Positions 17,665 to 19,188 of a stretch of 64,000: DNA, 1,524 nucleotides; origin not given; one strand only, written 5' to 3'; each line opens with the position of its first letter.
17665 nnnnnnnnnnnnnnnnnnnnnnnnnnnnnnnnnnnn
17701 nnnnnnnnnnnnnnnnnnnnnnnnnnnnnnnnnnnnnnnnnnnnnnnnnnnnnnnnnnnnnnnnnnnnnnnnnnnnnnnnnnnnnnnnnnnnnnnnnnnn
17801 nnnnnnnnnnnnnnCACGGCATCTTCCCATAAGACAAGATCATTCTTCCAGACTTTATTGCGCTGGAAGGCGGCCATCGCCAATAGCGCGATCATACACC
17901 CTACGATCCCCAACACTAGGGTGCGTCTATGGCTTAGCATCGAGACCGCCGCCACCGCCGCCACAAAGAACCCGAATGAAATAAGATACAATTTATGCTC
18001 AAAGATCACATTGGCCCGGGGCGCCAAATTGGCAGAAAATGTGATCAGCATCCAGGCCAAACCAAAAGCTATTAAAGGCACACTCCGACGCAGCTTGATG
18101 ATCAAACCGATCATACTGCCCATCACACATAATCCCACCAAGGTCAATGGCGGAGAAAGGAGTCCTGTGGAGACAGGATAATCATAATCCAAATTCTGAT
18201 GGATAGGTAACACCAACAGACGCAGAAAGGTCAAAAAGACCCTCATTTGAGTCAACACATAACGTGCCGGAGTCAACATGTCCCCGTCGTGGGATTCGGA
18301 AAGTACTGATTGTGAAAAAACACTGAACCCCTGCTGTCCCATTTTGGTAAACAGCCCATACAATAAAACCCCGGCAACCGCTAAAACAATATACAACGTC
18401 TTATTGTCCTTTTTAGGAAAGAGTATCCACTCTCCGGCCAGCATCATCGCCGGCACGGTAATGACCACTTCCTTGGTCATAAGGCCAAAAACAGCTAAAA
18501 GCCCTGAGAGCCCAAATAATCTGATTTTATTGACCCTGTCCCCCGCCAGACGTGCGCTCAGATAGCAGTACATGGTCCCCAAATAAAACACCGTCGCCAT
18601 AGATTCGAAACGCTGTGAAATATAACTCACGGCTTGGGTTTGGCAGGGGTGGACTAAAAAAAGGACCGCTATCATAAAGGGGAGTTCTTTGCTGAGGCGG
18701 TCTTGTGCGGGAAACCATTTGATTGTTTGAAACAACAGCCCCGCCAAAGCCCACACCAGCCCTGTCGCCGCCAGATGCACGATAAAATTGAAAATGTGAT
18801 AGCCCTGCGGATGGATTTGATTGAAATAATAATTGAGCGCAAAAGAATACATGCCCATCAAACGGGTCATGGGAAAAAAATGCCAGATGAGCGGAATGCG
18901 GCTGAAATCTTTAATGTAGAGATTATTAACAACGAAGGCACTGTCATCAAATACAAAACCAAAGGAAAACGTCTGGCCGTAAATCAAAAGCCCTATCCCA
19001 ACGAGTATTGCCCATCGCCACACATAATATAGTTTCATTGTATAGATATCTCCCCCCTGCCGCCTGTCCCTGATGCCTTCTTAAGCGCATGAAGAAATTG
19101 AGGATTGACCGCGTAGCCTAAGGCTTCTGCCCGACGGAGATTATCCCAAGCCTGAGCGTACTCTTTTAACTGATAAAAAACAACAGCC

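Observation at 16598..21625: Four translationally coupled genes: a secreted Gln-rich protein with a Thr/Pro tail, two TMTC/PMT-like glycosyltransferases and a membrane-anchored unknown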

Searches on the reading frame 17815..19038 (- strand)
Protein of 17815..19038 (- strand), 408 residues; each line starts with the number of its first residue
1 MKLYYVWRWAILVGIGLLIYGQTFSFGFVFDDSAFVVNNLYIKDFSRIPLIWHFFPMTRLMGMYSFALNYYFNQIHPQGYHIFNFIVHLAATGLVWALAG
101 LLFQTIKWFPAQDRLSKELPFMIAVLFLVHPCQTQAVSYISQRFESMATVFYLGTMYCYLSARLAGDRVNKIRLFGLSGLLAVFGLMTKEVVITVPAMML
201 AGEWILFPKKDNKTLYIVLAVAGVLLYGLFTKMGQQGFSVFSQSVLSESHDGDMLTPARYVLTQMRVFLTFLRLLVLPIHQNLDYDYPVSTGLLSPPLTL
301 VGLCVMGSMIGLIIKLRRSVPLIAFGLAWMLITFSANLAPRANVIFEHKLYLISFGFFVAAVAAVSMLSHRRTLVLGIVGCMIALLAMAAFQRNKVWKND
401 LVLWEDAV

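Call 7: search_protein_families(library=pfam, proteins=[window:17815-19038:-], max_evalue=10)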
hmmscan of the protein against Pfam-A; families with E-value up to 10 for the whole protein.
window:17815-19038:- (408 aa): 0 families

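Call 8: search_protein_families(library=ncbifam, proteins=[window:17815-19038:-], max_evalue=1)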
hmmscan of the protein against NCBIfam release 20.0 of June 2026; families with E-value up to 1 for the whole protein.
window:17815-19038:- (408 aa): 0 families

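Call 9: find_homologous_proteins(query=window:17815-19038:-)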
Query window:17815-19038:- (408 aa): 380 proteins with E <= 0.001 among 8000 candidates; the best 120 are listed.
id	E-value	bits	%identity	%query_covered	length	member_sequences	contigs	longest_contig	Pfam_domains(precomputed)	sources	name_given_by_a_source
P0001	1.4e-261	886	99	100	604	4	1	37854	PF13431.13,PF13414.13,PF12569.15,PF13428.13,PF13374.13,PF14559.13,PF13371.13,PF00515.35,PF13424.13,PF21033.5,PF13432.13,PF13181.13,PF07719.24,PF13174.13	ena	-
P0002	2.5e-260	882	98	100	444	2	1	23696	-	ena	-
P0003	8.5e-187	639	70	100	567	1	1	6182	PF13431.13,PF25062.2,PF13414.13,PF13428.13,PF13374.13,PF14559.13,PF13371.13,PF00515.35,PF13424.13,PF13432.13,PF13181.13,PF07719.24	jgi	-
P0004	3.5e-185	634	70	100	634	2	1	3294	PF13431.13,PF13414.13,PF13428.13,PF13374.13,PF07721.21,PF14559.13,PF25575.1,PF10516.16,PF13371.13,PF00515.35,PF13424.13,PF13432.13,PF13181.13,PF07719.24,PF13174.13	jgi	-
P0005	2.3e-183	628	71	100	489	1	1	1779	PF00515.35,PF13424.13,PF13181.13,PF07719.24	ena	-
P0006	1.7e-182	625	71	97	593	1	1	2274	PF13431.13,PF13414.13,PF12569.15,PF13428.13,PF13374.13,PF14559.13,PF10516.16,PF13371.13,PF00515.35,PF13424.13,PF13432.13,PF13181.13,PF07719.24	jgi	-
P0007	1.8e-181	622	70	100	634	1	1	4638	PF03704.24,PF13431.13,PF13414.13,PF13428.13,PF13374.13,PF14559.13,PF25575.1,PF10516.16,PF13371.13,PF00515.35,PF13424.13,PF13432.13,PF13181.13,PF07719.24,PF13174.13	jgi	jgi:tetratricopeptide (TPR) repeat protein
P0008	3.8e-181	621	68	100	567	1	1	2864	PF13431.13,PF25062.2,PF13414.13,PF13428.13,PF13374.13,PF14559.13,PF13371.13,PF00515.35,PF13424.13,PF13432.13,PF13181.13,PF07719.24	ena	-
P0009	1.6e-180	619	68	100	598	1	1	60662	PF13431.13,PF13414.13,PF12569.15,PF13428.13,PF13374.13,PF14559.13,PF13371.13,PF00515.35,PF13424.13,PF13432.13,PF13181.13,PF07719.24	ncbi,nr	ncbi:MAG: tetratricopeptide repeat protein [Candidatus Omnitrophica bacterium]|nr:tetratricopeptide 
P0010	3.2e-177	608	67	100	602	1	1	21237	PF13431.13,PF13414.13,PF13428.13,PF13374.13,PF14559.13,PF13371.13,PF00515.35,PF13424.13,PF21033.5,PF13432.13,PF13181.13,PF07719.24,PF13174.13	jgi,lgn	-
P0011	8.7e-176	603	68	100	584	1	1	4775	PF14559.13,PF13431.13,PF13414.13,PF13371.13,PF00515.35,PF13424.13,PF13432.13,PF13181.13,PF07719.24,PF13174.13,PF13374.13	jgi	jgi:Tfp pilus assembly protein PilF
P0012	9.7e-176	603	69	99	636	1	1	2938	PF13431.13,PF13414.13,PF12569.15,PF13428.13,PF13374.13,PF14559.13,PF24575.2,PF10516.16,PF13371.13,PF00515.35,PF13424.13,PF21033.5,PF13432.13,PF13181.13,PF07719.24,PF13174.13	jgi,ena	-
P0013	9.8e-176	603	66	100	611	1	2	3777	PF13431.13,PF13414.13,PF25570.2,PF12569.15,PF13428.13,PF13374.13,PF14559.13,PF25575.1,PF10516.16,PF13371.13,PF00515.35,PF13424.13,PF13432.13,PF13181.13,PF07719.24,PF13174.13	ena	-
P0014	1.1e-175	603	67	100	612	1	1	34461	PF13431.13,PF23914.2,PF25062.2,PF13414.13,PF13176.13,PF12569.15,PF13428.13,PF13374.13,PF14559.13,PF13371.13,PF00515.35,PF13424.13,PF21033.5,PF13432.13,PF13181.13,PF07719.24,PF13174.13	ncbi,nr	ncbi:MAG: tetratricopeptide repeat protein [Candidatus Omnitrophica bacterium]|nr:tetratricopeptide 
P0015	1.4e-175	603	67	100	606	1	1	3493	PF13431.13,PF13414.13,PF13428.13,PF13374.13,PF07721.21,PF14559.13,PF24575.2,PF10516.16,PF13371.13,PF00515.35,PF13424.13,PF13432.13,PF13181.13,PF07719.24,PF13174.13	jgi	jgi:protein O-mannosyl-transferase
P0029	4.1e-167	575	65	100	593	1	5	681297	PF13431.13,PF23914.2,PF13414.13,PF13176.13,PF13428.13,PF13374.13,PF14559.13,PF13371.13,PF00515.35,PF13424.13,PF21033.5,PF13432.13,PF13181.13,PF07719.24,PF13174.13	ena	-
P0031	4.6e-166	571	64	100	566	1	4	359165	PF13431.13,PF13414.13,PF13176.13,PF13428.13,PF13374.13,PF14559.13,PF13371.13,PF00515.35,PF13424.13,PF13432.13,PF13181.13,PF07719.24,PF13174.13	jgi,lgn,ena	-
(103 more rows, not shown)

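Call 10: search_solved_structures(query=window:17815-19038:-, max_evalue=10)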
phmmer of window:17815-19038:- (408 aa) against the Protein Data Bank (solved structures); distinct sequences matched with E-value up to 10: 0.

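Call 12: find_encoding_contigs(protein=P0001, flank=10000, max_places=4)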
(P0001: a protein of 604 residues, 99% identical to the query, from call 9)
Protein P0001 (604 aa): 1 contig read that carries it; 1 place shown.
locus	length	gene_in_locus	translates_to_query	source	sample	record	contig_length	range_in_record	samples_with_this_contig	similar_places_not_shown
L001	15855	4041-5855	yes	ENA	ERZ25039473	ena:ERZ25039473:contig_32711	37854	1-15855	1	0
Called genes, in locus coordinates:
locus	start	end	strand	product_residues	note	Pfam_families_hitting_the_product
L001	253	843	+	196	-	PF07751:Abi_2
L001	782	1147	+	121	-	PF07751:Abi_2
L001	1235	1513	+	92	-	-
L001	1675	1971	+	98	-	PF04542:Sigma70_r2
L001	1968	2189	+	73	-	PF07638:Sigma70_ECF, PF08281:Sigma70_r4_2, PF04545:Sigma70_r4, PF13384:HTH_23, PF13556:HTH_30 (weak)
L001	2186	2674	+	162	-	PF13801:Metal_resist (weak), PF07813:LTXXQ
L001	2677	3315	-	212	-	PF09335:VTT_dom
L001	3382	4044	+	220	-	-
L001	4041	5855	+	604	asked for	PF13424:TPR_12, PF13371:TPR_9 (weak), PF13414:TPR_11, PF00515:TPR_1, PF00515:TPR_1, PF13414:TPR_11, PF00515:TPR_1, PF13414:TPR_11, +16 more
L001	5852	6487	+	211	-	-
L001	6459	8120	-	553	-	PF07719:TPR_2 (faint), PF13176:TPR_7 (faint), PF13414:TPR_11 (faint), PF13432:TPR_16 (faint), PF00515:TPR_1 (weak), PF14559:TPR_19 (weak), PF21033:RMD1-3 (weak), PF13181:TPR_8 (weak), +3 more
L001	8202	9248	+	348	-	PF10609:ParA, PF01656:CbiA, PF02374:ArsA_ATPase (faint), PF13614:AAA_31, PF06155:GBBH-like_N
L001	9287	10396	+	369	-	PF01656:CbiA, PF13500:AAA_26, PF07085:DRTGG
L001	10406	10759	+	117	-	PF00507:Oxidored_q4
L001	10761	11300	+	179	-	PF01058:Oxidored_q6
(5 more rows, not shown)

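Call 13: find_encoding_contigs(protein=P0002, flank=10000, max_places=4)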
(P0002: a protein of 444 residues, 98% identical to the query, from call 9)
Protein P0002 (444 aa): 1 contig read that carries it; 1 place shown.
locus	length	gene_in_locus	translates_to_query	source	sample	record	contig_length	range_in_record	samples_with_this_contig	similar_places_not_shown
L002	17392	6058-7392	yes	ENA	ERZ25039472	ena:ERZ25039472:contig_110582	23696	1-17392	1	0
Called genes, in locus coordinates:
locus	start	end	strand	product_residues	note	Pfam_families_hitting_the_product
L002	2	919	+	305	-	?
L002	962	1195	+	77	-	PF19269:Anticodon_2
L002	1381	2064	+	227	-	-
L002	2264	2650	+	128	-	PF07751:Abi_2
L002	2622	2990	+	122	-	PF07751:Abi_2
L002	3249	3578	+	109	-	PF07238:PilZ (weak)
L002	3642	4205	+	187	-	PF04542:Sigma70_r2, PF07638:Sigma70_ECF (weak), PF08281:Sigma70_r4_2, PF04545:Sigma70_r4, PF13384:HTH_23 (weak)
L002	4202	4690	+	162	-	PF13801:Metal_resist (weak), PF07813:LTXXQ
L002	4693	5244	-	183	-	PF09335:VTT_dom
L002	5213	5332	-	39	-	-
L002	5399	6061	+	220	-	-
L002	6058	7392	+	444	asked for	-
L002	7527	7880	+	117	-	PF13371:TPR_9 (weak), PF13414:TPR_11, PF13432:TPR_16 (weak), PF13424:TPR_12 (weak), PF00515:TPR_1, PF07719:TPR_2, PF13181:TPR_8 (weak), PF13414:TPR_11, +6 more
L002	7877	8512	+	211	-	-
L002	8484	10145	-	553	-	PF07719:TPR_2 (faint), PF13176:TPR_7 (faint), PF13414:TPR_11 (faint), PF13432:TPR_16 (faint), PF00515:TPR_1 (weak), PF14559:TPR_19 (weak), PF21033:RMD1-3 (weak), PF13181:TPR_8 (weak), +3 more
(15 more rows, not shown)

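Call 22: find_encoding_contigs(protein=P0031, flank=7000, max_places=2)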
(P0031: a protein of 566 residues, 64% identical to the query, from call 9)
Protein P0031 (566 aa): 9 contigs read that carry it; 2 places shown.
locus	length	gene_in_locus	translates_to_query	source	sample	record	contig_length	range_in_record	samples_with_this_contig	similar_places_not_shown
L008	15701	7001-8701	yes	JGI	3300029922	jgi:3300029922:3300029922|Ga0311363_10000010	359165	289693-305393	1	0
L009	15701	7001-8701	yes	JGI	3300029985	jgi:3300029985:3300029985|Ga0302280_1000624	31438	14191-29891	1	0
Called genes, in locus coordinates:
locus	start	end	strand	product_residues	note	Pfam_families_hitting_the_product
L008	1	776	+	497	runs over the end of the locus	-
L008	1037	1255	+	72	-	-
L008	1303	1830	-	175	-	PF10543:ORF6N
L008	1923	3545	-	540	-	PF05362:Lon_C (weak), PF13541:ChlI, PF00493:MCM (faint), PF01078:Mg_chelatase, PF05496:RuvB_N (faint), PF07728:AAA_5, PF13335:Mg_chelatase_C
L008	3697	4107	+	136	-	PF02681:DUF212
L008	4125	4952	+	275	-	PF01476:LysM, PF03734:YkuD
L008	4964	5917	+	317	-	PF03255:ACCA, PF01039:Carboxyl_trans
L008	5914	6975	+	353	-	PF21016:RlmN_N, PF04055:Radical_SAM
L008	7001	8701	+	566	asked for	PF13176:TPR_7 (faint), PF13174:TPR_6 (faint), PF13424:TPR_12 (weak), PF00515:TPR_1 (weak), PF07719:TPR_2 (weak), PF13181:TPR_8 (weak), PF13432:TPR_16 (weak), PF13371:TPR_9, +5 more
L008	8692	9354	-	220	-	PF17830:STI1-HOP_DP (faint)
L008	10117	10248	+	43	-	-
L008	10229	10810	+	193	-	PF01850:PIN (faint)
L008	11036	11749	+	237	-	-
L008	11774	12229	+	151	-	-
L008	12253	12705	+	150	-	-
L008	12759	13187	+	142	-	-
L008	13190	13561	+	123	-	-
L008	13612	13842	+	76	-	-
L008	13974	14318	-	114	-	PF12844:HTH_19 (weak), PF13560:HTH_31, PF01381:HTH_3, PF13413:HTH_25 (weak)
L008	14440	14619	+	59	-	PF12728:HTH_17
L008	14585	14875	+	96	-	PF06855:YozE_SAM_like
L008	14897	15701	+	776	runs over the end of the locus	PF13155:Toprim_2, PF19263:DUF5906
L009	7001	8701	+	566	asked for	PF13176:TPR_7 (faint), PF13174:TPR_6 (faint), PF13424:TPR_12 (weak), PF00515:TPR_1 (weak), PF07719:TPR_2 (weak), PF13181:TPR_8 (weak), PF13432:TPR_16 (weak), PF13371:TPR_9, +5 more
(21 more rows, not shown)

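Call 26: search_protein_families(library=pfam, proteins=[L008:8692-9354:-], max_evalue=1)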
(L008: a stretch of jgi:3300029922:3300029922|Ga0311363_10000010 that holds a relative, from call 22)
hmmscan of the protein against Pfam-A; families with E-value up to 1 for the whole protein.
L008:8692-9354:- (220 aa): 4 families
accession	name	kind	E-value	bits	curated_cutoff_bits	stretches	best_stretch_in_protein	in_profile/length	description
PF17830.6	STI1-HOP_DP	-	1.2e-07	31.9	29.1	2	169-192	8-31/55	STI1/HOP, DP domain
PF23195.1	UBQLN1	-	0.011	15.9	27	1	139-184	2-50/70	Ubiquilin-1-like domain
PF02828.21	L27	-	0.13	12.4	22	0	176-189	25-38/53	L27 domain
PF17898.6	GerD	-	0.32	11.4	29.5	0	127-197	13-85/114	Spore germination GerD central core domain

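Call 75: find_encoding_contigs(protein=P0009, flank=8000, max_places=2)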
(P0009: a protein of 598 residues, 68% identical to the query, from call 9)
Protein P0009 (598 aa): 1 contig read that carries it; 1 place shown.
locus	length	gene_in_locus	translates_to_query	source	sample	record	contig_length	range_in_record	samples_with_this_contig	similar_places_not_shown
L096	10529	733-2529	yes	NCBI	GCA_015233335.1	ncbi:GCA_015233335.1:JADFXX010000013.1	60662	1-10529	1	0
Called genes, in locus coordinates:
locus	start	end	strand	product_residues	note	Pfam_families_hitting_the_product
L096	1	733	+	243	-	?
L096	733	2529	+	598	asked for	PF13414:TPR_11, PF00515:TPR_1, PF13414:TPR_11, PF13424:TPR_12, PF13371:TPR_9, PF13414:TPR_11, PF00515:TPR_1, PF13181:TPR_8, +11 more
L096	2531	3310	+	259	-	PF01738:DLH, PF12146:Hydrolase_4 (faint), PF00326:Peptidase_S9 (weak)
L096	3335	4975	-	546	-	PF13176:TPR_7 (faint), PF13371:TPR_9 (faint), PF00515:TPR_1, PF07719:TPR_2 (weak), PF13181:TPR_8 (weak), PF13414:TPR_11 (weak), PF14559:TPR_19 (weak), PF21033:RMD1-3 (weak), +4 more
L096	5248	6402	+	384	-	PF02786:CPSase_L_D2, PF08442:ATP-grasp_2, PF13549:ATP-grasp_5, PF24948:Citrate_synth_N, PF00549:Ligase_CoA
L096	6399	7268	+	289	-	PF02629:CoA_binding, PF13380:CoA_binding_2 (faint), PF13607:Succ_CoA_lig, PF00549:Ligase_CoA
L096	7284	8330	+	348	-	PF10609:ParA, PF01656:CbiA, PF02374:ArsA_ATPase (faint), PF13614:AAA_31, PF06155:GBBH-like_N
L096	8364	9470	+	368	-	PF01656:CbiA, PF13500:AAA_26, PF07085:DRTGG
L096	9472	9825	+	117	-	PF00507:Oxidored_q4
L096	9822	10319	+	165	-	PF01058:Oxidored_q6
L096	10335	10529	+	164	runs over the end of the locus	PF00329:Complex1_30kDa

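Call 89: find_encoding_contigs(protein=P0029, flank=5000, max_places=2)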
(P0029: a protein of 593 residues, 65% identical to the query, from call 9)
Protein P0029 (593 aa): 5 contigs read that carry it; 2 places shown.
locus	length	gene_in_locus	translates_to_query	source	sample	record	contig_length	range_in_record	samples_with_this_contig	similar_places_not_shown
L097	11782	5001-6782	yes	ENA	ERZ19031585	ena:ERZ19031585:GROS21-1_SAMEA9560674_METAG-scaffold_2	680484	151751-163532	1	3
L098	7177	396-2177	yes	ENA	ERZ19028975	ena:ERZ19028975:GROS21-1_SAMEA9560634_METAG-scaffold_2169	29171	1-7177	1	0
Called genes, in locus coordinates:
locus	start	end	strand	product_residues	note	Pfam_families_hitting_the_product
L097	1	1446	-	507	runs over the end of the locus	PF05362:Lon_C (faint), PF13541:ChlI, PF00493:MCM (faint), PF05496:RuvB_N (faint), PF01078:Mg_chelatase, PF07728:AAA_5, PF13335:Mg_chelatase_C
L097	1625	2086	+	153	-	PF02681:DUF212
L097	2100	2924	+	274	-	PF01476:LysM, PF03734:YkuD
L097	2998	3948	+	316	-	PF03255:ACCA, PF01039:Carboxyl_trans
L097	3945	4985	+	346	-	PF21016:RlmN_N, PF04055:Radical_SAM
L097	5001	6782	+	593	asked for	PF13176:TPR_7 (faint), PF13174:TPR_6 (faint), PF13424:TPR_12 (faint), PF00515:TPR_1, PF07719:TPR_2 (weak), PF13181:TPR_8, PF13414:TPR_11 (weak), PF13371:TPR_9 (weak), +7 more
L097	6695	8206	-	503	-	-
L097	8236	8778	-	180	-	PF17830:STI1-HOP_DP (faint)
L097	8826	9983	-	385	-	-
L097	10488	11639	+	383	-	PF00266:Aminotran_5, PF00155:Aminotran_1_2 (weak)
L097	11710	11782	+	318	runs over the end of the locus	PF08279:HTH_11, PF13412:HTH_24 (weak), PF16917:BPL_LplA_LipB_2 (faint), PF03099:BPL_LplA_LipB, PF02237:BPL_C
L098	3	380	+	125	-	?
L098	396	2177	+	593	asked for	PF13176:TPR_7 (faint), PF13174:TPR_6 (faint), PF13424:TPR_12 (faint), PF00515:TPR_1, PF07719:TPR_2 (weak), PF13181:TPR_8, PF13414:TPR_11 (weak), PF13371:TPR_9 (weak), +7 more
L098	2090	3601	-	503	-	-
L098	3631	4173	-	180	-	PF17830:STI1-HOP_DP (faint)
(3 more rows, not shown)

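Call 90: search_protein_representatives(protein=window:17815-19038:-)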
Query: 408 residues. Proteins with E-value up to 0.001 (for the whole library): 34560; up to 1e-10: 16917; up to 1e-30: 3078. The best 150 are listed.
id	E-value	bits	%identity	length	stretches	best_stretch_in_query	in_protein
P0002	7.8e-261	881.6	98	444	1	3-408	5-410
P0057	9.5e-151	519.1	59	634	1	3-408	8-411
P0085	1.1e-138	479.4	58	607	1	3-408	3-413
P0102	4.0e-135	467.7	58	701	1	3-407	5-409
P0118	1.2e-129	449.6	53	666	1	2-407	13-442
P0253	3.9e-127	441.3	56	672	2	113-407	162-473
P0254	4.1e-114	398.5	58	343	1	3-325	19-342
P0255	9.5e-102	357.7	48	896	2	116-408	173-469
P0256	1.6e-86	307.6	46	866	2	9-211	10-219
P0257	6.7e-84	299.0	45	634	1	11-408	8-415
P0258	1.1e-81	291.6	44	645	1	17-408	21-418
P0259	5.5e-80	286.1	43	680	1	9-408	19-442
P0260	7.8e-79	282.3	41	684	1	6-408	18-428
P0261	8.8e-79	282.1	44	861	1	8-408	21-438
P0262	2.0e-78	280.9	40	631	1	4-407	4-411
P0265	1.1e-77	278.4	40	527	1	13-408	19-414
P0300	1.4e-67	245.2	40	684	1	9-408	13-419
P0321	2.7e-64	234.4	35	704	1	12-407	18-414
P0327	3.0e-63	231.0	34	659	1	11-407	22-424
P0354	1.8e-60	221.9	34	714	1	10-407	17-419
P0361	3.5e-60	220.9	35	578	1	11-408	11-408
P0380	9.7e-59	216.1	33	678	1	9-407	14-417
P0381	1.0e-58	216.1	34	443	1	10-407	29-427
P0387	1.9e-58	215.1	36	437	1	10-407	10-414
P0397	4.7e-58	213.9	37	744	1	9-408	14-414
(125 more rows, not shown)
